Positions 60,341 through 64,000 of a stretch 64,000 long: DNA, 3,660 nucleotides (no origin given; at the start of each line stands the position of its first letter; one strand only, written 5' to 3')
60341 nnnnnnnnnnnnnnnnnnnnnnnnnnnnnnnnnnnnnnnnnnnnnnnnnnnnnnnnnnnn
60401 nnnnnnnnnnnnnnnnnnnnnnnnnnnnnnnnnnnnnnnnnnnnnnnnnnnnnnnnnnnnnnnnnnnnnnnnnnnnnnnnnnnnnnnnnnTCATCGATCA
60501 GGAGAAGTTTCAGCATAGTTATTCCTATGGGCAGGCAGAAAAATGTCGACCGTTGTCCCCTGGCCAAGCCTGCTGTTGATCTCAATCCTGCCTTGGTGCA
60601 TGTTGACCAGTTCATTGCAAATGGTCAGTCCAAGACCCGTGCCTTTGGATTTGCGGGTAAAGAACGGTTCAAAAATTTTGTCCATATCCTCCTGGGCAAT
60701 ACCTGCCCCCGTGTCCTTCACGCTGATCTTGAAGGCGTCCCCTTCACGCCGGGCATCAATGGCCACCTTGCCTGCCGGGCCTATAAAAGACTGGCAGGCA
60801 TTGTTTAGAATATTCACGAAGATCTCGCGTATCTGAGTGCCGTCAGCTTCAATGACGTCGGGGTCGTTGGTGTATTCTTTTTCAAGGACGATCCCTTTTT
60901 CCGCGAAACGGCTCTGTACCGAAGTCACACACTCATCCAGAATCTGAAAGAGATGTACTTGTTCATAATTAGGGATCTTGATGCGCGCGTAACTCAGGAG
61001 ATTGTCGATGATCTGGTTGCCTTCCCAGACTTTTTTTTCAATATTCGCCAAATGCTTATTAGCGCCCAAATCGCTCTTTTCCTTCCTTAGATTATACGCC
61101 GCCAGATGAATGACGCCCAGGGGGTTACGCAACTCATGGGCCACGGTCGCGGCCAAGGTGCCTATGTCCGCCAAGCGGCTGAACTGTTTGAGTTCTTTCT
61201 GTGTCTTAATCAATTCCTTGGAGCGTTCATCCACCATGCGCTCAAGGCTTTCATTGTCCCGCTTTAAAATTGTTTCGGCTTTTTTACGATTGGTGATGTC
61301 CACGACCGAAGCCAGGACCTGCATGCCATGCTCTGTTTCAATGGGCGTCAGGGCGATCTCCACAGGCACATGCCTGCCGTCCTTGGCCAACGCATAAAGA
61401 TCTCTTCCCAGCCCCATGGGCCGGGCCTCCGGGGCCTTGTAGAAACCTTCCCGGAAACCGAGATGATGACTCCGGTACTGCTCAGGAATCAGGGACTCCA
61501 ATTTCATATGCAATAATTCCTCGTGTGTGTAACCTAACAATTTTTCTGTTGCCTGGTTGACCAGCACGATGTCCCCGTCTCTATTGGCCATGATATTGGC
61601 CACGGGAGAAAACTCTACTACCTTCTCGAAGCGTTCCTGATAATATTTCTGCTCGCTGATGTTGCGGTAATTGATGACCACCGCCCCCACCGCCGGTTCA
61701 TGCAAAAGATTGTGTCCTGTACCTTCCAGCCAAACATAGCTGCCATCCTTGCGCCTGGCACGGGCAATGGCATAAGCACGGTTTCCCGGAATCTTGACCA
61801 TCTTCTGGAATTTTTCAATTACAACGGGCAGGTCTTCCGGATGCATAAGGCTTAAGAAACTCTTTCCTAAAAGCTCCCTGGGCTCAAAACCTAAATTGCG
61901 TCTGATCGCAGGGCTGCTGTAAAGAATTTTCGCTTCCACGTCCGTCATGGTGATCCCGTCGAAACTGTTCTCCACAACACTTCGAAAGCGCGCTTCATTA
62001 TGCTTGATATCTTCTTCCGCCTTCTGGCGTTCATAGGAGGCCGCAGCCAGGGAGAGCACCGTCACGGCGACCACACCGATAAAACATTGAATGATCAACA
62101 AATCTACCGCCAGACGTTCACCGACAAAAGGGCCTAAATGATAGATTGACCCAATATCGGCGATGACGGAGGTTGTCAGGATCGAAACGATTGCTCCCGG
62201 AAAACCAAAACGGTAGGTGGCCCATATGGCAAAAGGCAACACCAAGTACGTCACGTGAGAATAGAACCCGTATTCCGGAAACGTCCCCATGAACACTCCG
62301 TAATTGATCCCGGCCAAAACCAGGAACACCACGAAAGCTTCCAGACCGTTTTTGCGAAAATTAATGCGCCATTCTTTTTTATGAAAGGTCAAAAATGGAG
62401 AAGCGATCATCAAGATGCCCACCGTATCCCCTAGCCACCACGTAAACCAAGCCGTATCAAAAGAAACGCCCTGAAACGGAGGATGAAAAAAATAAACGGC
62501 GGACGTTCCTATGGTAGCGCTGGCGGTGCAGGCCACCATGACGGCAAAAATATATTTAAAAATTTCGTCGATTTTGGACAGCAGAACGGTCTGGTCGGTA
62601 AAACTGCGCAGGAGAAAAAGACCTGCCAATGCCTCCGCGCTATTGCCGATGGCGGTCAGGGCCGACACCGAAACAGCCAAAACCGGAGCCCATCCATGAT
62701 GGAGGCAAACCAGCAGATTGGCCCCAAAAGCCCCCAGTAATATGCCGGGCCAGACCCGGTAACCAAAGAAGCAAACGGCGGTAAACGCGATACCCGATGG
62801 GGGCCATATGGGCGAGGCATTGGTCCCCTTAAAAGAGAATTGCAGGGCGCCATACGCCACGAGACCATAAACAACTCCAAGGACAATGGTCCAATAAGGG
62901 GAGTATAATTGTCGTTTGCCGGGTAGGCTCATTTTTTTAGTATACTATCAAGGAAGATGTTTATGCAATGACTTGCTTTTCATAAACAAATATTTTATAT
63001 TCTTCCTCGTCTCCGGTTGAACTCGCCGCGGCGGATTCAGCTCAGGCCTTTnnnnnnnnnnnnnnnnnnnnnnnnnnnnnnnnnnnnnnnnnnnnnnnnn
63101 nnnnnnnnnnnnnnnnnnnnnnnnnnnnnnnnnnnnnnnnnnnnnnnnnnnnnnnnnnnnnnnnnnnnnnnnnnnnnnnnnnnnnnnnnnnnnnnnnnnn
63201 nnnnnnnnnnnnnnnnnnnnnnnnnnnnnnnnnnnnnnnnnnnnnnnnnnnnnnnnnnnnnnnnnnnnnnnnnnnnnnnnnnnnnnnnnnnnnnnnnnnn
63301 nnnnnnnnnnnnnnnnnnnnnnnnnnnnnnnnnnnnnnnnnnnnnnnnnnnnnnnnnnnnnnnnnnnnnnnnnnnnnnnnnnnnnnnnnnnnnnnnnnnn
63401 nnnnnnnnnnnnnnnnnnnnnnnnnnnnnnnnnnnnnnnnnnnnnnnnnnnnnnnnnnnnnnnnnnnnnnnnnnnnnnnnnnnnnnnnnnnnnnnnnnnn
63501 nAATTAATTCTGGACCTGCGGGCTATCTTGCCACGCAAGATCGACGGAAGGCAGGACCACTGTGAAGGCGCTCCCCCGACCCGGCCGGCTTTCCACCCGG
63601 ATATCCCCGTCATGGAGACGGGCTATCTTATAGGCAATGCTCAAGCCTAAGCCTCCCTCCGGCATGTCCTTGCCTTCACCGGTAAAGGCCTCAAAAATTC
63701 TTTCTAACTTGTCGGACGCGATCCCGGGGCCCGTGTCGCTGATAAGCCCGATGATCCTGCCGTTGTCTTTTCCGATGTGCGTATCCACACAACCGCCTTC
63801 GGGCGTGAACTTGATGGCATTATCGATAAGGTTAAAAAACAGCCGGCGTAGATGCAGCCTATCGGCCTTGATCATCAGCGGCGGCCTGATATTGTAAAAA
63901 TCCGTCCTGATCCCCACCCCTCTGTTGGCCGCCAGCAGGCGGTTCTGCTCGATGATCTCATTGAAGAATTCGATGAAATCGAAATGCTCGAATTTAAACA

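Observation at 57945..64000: Signalling island with a MASE1-PAS kinase, three consecutive stand-alone REC proteins, a REC-AraC regulator and a second kinase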

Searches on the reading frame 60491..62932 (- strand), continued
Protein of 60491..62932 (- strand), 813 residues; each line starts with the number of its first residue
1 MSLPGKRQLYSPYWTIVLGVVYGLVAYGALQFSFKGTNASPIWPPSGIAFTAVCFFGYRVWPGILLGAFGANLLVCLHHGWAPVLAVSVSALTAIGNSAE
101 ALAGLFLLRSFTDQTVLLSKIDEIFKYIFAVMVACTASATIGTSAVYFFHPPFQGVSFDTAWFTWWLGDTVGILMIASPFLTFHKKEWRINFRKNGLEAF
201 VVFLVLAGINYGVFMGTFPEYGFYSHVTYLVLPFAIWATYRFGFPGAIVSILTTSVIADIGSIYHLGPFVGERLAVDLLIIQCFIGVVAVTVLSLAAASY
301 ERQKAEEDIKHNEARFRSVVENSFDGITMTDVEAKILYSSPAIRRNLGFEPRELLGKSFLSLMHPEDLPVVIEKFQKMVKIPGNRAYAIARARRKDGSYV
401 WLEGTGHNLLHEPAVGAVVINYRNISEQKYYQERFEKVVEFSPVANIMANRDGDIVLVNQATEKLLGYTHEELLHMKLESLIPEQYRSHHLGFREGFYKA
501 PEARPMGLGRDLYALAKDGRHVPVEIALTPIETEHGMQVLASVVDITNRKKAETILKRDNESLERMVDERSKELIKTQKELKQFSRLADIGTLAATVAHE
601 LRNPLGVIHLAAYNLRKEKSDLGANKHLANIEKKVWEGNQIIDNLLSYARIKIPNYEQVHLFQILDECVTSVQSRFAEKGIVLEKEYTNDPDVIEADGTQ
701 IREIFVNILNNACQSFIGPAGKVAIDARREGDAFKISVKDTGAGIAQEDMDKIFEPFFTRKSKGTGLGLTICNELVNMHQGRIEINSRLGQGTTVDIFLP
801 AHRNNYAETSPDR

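Call 20: search_protein_families(library=ncbifam, proteins=[window:60491-62932:-], max_evalue=0.001)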
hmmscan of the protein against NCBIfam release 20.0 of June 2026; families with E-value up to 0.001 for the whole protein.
window:60491-62932:- (813 aa): 90 families (the best 25 are shown)
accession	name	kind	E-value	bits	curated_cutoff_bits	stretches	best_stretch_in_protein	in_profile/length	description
NF052574.1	HisKinEspCMyxo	equivalog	1.4e-92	311.2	1200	2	17-434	3-407/785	serine histidine kinase EspC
NF008468.0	PRK11360.1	equivalog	4.4e-67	226.8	646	1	574-805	380-612/616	two-component system sensor histidine kinase AtoS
NF047874.1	MASE3_PAS_HK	subfamily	1.6e-53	182.5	560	2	432-805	264-629/655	MASE3 domain-containing sensor histidine kinase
NF046044.1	PnpS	equivalog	2.1e-47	162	400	2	594-800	174-390/390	two-component system histidine kinase PnpS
TIGR00229.1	sensory_box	domain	7.2e-45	152.2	22.9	2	432-554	4-124/126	PAS domain S-box protein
NF007688.0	PRK10364.1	equivalog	1.6e-43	149.2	479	1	571-802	223-452/460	two-component system sensor histidine kinase ZraS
NF010411.0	PRK13837.1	equivalog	4.7e-42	144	647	1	574-806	434-680/828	two-component system VirA-like sensor kinase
TIGR02966.1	phoR_proteo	equivalog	4e-40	137.8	334.2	1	571-796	94-330/333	phosphate regulon sensor histidine kinase PhoR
NF053867.1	SprKinKinDBac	equivalog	1.4e-39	135.9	775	1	579-803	273-499/500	sporulation kinase KinD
NF041777.1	sens_FixL_Rhizob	equivalog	2.2e-39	135.4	850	1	358-803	41-483/485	sensor protein FixL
NF011874.0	PRK15347.1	equivalog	1.9e-38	132.1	852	1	555-803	365-616/921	two component system sensor kinase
NF007298.0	PRK09776.1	equivalog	8.1e-38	129.9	1135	2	15-401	19-389/1111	diguanylate cyclase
NF038348.1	T2SS_HK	subfamily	2.7e-35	121.9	450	2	640-801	413-573/574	histidine kinase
NF033092.0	HK_WalK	equivalog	4.2e-35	121.4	725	1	594-800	376-593/594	cell wall metabolism sensor histidine kinase WalK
NF047497.1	HK_LIC_12097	equivalog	1.7e-33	115.9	500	1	555-800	113-365/367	LIC_12097 family sensor histidine kinase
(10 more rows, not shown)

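Call 21: find_related_loci(query=A1, collection=metagenome_contigs, flank=8000)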
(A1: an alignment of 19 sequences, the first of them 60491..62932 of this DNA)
Query A1 (813 aa) in metagenome_contigs; peptide patterns used: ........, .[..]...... (x = any residue, [..] = any of these).
600 stretches matched a pattern (row limit reached: there are more); 540 encode a relative of the query (tblastn E <= 1e-3); the best 80 are kept; 80 distinct loci.
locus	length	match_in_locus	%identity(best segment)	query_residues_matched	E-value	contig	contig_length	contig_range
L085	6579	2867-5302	65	1-812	0e+0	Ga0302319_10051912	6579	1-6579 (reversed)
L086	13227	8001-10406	64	7-810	0e+0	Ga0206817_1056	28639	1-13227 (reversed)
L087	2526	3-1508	64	295-810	0e+0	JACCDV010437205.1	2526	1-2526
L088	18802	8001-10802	55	2-809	0e+0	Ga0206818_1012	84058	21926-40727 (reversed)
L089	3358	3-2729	57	28-810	0e+0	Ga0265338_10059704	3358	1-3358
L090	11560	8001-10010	61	15-806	4e-174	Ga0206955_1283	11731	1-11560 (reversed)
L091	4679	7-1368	57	363-810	8e-162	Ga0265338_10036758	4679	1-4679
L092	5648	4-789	74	549-810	6e-125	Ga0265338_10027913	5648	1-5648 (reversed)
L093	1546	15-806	72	540-803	5e-135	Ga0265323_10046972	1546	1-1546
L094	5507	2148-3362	55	287-810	4e-124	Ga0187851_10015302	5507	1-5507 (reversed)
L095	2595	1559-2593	57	432-778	3e-118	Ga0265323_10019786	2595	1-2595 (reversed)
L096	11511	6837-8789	40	284-803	2e-95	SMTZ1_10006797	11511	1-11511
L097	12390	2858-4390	38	301-803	7e-94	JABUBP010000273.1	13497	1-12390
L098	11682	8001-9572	37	290-812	7e-92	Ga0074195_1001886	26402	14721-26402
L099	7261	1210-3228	43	18-810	7e-89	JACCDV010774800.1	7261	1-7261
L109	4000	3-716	55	564-799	4e-76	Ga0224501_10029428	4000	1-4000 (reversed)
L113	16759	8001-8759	47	551-803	1e-71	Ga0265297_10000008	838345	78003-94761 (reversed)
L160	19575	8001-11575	30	299-800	4e-58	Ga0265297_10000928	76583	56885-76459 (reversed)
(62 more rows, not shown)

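Call 55: search_protein_families(library=pfam, proteins=[L017:10113-10748:+, L019:10544-10834:+, L021:10119-10463:+, L034:13001-13768:-, L034:4168-4794:-, L046:6489-7097:+, L046:10688-12166:+, L047:11707-14538:+, L050:341-808:+, L051:5624-6037:+], max_evalue=0.001)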
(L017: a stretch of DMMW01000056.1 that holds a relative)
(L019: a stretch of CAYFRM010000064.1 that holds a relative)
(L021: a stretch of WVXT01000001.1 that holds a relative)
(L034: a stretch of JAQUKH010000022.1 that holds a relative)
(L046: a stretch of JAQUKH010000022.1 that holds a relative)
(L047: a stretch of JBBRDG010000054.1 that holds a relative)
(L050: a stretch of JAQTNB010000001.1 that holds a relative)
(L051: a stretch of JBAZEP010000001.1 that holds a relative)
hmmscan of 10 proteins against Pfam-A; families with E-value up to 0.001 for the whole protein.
L017:10113-10748:+ (211 aa): 14 families
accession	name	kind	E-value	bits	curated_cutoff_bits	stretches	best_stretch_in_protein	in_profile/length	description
PF00515.34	TPR_1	-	5e-32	108.8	27.8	4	98-131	1-34/34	Tetratricopeptide repeat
PF13414.12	TPR_11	-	3e-28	97.7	26.8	3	105-142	1-38/42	TPR repeat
PF07719.23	TPR_2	-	7.4e-26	88.5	27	4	98-130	1-33/34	Tetratricopeptide repeat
PF13431.12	TPR_17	-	2.9e-19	68.1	24.4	3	155-186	2-33/34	Tetratricopeptide repeat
PF13181.12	TPR_8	-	6e-19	67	25.7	1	166-194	1-29/34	Tetratricopeptide repeat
PF13424.12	TPR_12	-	1.1e-14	54.7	30.1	2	132-192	3-71/77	Tetratricopeptide repeat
PF13432.12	TPR_16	-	6.9e-13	49.2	32.7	1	73-130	6-63/65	Tetratricopeptide repeat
PF13371.12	TPR_9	-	2e-10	41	35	1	148-191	11-54/73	Tetratricopeptide repeat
PF13374.12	TPR_10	-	1.3e-07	31.8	27.5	0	166-192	2-28/42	Tetratricopeptide repeat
PF14559.12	TPR_19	-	3.9e-06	27.5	25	0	80-130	7-57/68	Tetratricopeptide repeat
PF13428.12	TPR_14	-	1.5e-05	25.6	23.5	0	99-137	2-40/44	Tetratricopeptide repeat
PF13174.12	TPR_6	-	1.6e-05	25.6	26.3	0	168-193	2-27/33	Tetratricopeptide repeat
PF25575.1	TPR_BSK1_C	-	0.00025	21.4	42.2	0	73-134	52-113/118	Serine/threonine-protein kinase BSK1-like, TPR repeats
PF01239.28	PPTA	-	0.00044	20.3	29.5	0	81-107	2-28/32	Protein prenyltransferase alpha subunit repeat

L019:10544-10834:+ (96 aa): 1 family
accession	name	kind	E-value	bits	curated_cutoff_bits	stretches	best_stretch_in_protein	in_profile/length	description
PF07561.16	DUF1540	-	2.1e-10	40.9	22.1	2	10-39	2-32/40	Domain of Unknown Function (DUF1540)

L021:10119-10463:+ (114 aa): 1 family
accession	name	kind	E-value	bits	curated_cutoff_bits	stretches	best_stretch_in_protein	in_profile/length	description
PF07561.16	DUF1540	-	1.4e-09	38.3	22.1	2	29-56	3-25/40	Domain of Unknown Function (DUF1540)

L034:13001-13768:- (255 aa): 3 families
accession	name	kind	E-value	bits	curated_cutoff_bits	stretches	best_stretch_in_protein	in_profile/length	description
PF20139.4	DUF6529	-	9.3e-09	35.6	23.3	1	4-132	38-164/171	Family of unknown function (DUF6529)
PF13442.11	Cytochrome_CBB3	-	8.1e-07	29.7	27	1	175-252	4-68/68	Cytochrome C oxidase, cbb3-type, subunit III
PF00034.26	Cytochrom_C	-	1.8e-06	29.6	21.3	1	176-255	3-89/90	Cytochrome c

L034:4168-4794:- (208 aa): 1 family
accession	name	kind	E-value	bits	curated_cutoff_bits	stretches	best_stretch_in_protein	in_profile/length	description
PF00156.33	Pribosyltran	-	8.9e-18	64.5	26.3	1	7-179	14-145/158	Phosphoribosyl transferase domain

L046:6489-7097:+ (202 aa): 3 families
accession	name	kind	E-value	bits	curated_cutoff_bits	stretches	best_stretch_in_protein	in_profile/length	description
PF01880.24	Desulfoferrodox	-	2.3e-25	89.4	22.2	1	108-199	4-97/98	Desulfoferrodoxin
PF09098.15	Dehyd-heme_bind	-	2.6e-08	34.1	25.2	1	33-93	3-69/167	Quinohemoprotein amine dehydrogenase A, alpha subunit, haem binding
PF13442.11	Cytochrome_CBB3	-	2.5e-05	25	27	1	34-87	7-68/68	Cytochrome C oxidase, cbb3-type, subunit III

L046:10688-12166:+ (492 aa): 4 families
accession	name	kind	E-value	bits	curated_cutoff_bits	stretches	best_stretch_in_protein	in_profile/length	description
PF14522.11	Cytochrome_C7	-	2.5e-07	30.8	24.8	0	118-165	13-54/67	Cytochrome c7 and related cytochrome c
PF13435.11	Cytochrome_C554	-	8.9e-07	30.2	20.8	1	73-159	2-83/84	Cytochrome c554 and c-prime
PF03264.19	Cytochrom_NNT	-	5.8e-06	26.6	24.1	1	212-265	32-76/174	NapC/NirT cytochrome c family, N-terminal region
PF22113.1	Mtrc-MtrF_II-IV_dom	-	1.7e-05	24.9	30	0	116-264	26-166/176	Outer membrane cytochrome MtrC/MtrF-like, domains II/IV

L047:11707-14538:+ (943 aa): 5 families
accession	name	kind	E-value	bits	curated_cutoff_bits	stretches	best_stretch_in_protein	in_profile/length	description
PF25778.1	DUF7948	-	2e-60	204.9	27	1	56-254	1-213/214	Domain of unknown function (DUF7948)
PF06739.17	SBBP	-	2.7e-40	136.5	20.5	5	324-356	1-34/38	Beta-propeller repeat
PF01833.30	TIG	-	1.8e-12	47.5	20.9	1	767-843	5-84/84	IPT/TIG domain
PF18962.6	Por_Secre_tail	-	3.4e-06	27.7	27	1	858-934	1-70/75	Secretion system C-terminal sorting domain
PF13585.12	CHU_C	-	0.00024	21.6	27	1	876-932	25-78/86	CHU_C Type IX secretion signal domain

L050:341-808:+ (155 aa): 0 families

L051:5624-6037:+ (137 aa): 0 families

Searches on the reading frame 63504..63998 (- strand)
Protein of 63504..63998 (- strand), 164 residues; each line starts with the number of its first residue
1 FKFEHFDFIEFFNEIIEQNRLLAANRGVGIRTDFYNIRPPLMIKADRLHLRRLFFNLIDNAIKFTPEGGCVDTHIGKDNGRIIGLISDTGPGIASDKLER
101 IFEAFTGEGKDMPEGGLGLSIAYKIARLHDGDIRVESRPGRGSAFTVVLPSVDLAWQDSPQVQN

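Call 3: search_protein_families(library=pfam, proteins=[window:63504-63998:-], max_evalue=0.01)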
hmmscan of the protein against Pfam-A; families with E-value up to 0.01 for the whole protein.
window:63504-63998:- (164 aa): 1 family
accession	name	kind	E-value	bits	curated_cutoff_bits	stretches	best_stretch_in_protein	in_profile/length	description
PF02518.31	HATPase_c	-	7.2e-26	91.3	26.4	1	46-151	2-109/111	Histidine kinase-, DNA gyrase B-, and HSP90-like ATPase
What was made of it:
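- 63504..64000 (-): 3' part of a HAMP-HisKA-HATPase kinase (HK2; 350 aa in full), cut by the window end. It belongs to an OmpR-RR / HK2 / DUF3568 operon. Pfam HATPase_c (call 3).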
